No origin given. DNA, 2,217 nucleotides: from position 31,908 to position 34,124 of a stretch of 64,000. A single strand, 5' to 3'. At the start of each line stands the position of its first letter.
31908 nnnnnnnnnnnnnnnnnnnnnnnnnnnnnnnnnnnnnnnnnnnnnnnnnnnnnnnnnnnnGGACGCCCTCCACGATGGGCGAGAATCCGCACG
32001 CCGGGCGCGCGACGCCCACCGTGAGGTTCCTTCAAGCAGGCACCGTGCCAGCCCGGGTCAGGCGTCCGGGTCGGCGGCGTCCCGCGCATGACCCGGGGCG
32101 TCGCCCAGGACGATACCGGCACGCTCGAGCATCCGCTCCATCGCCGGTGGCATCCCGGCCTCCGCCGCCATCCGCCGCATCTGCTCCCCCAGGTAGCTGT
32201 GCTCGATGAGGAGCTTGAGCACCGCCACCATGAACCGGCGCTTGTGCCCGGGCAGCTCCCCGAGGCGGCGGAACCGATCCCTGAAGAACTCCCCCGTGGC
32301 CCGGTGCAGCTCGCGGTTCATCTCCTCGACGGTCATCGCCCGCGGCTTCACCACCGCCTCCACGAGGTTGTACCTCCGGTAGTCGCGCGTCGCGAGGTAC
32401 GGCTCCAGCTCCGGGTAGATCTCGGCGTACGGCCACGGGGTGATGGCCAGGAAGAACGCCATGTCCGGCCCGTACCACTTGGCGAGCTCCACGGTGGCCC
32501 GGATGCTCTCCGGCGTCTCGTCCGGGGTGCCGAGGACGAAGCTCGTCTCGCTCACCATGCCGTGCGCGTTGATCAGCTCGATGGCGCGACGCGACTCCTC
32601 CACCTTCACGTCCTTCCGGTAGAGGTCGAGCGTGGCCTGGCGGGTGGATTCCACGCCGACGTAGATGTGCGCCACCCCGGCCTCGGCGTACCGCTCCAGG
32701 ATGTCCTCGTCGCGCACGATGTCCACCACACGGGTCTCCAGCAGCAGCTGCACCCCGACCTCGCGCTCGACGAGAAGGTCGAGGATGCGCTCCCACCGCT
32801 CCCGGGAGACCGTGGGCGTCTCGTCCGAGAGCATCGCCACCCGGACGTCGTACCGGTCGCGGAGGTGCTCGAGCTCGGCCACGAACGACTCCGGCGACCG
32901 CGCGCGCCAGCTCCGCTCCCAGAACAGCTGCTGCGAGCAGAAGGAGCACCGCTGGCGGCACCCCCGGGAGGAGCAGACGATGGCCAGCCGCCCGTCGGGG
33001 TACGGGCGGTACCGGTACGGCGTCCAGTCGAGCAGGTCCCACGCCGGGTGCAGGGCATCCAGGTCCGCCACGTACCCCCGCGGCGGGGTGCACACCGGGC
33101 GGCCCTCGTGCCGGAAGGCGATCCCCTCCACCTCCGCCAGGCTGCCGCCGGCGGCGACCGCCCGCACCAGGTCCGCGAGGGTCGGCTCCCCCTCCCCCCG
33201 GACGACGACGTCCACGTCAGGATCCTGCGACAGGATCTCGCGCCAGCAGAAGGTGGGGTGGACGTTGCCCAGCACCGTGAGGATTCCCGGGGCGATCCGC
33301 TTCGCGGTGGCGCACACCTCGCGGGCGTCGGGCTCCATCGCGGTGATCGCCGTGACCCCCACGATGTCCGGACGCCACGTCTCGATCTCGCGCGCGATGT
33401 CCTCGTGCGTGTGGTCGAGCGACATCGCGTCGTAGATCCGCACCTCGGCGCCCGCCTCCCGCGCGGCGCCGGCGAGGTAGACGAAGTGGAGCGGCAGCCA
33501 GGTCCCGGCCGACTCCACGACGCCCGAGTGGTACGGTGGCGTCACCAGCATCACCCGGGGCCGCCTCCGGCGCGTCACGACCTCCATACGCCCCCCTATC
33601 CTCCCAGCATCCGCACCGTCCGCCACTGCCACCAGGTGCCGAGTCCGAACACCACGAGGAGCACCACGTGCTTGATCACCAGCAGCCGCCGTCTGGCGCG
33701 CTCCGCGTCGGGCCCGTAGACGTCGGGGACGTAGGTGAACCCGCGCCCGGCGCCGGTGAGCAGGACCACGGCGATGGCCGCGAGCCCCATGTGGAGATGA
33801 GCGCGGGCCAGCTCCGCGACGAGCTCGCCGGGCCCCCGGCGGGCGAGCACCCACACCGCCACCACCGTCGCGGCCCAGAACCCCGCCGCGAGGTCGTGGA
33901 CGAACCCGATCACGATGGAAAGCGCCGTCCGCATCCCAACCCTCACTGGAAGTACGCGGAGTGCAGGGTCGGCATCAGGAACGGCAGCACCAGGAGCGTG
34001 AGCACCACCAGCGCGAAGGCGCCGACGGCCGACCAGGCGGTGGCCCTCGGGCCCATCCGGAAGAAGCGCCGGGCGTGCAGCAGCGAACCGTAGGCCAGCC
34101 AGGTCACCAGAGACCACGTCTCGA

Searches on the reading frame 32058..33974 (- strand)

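Call 72: search_protein_families(library=pfam, proteins=[window:32058-33974:-], max_evalue=0.0001)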
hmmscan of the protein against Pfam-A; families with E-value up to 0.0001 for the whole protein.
window:32058-33974:- (638 aa): 2 families
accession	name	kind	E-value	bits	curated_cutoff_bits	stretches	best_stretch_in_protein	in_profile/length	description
PF02310.24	B12-binding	-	3.9e-27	94.9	32.1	1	152-269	5-120/121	B12 binding domain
PF04055.27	Radical_SAM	-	3.7e-24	86.2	29.5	1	335-498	3-166/166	Radical SAM superfamily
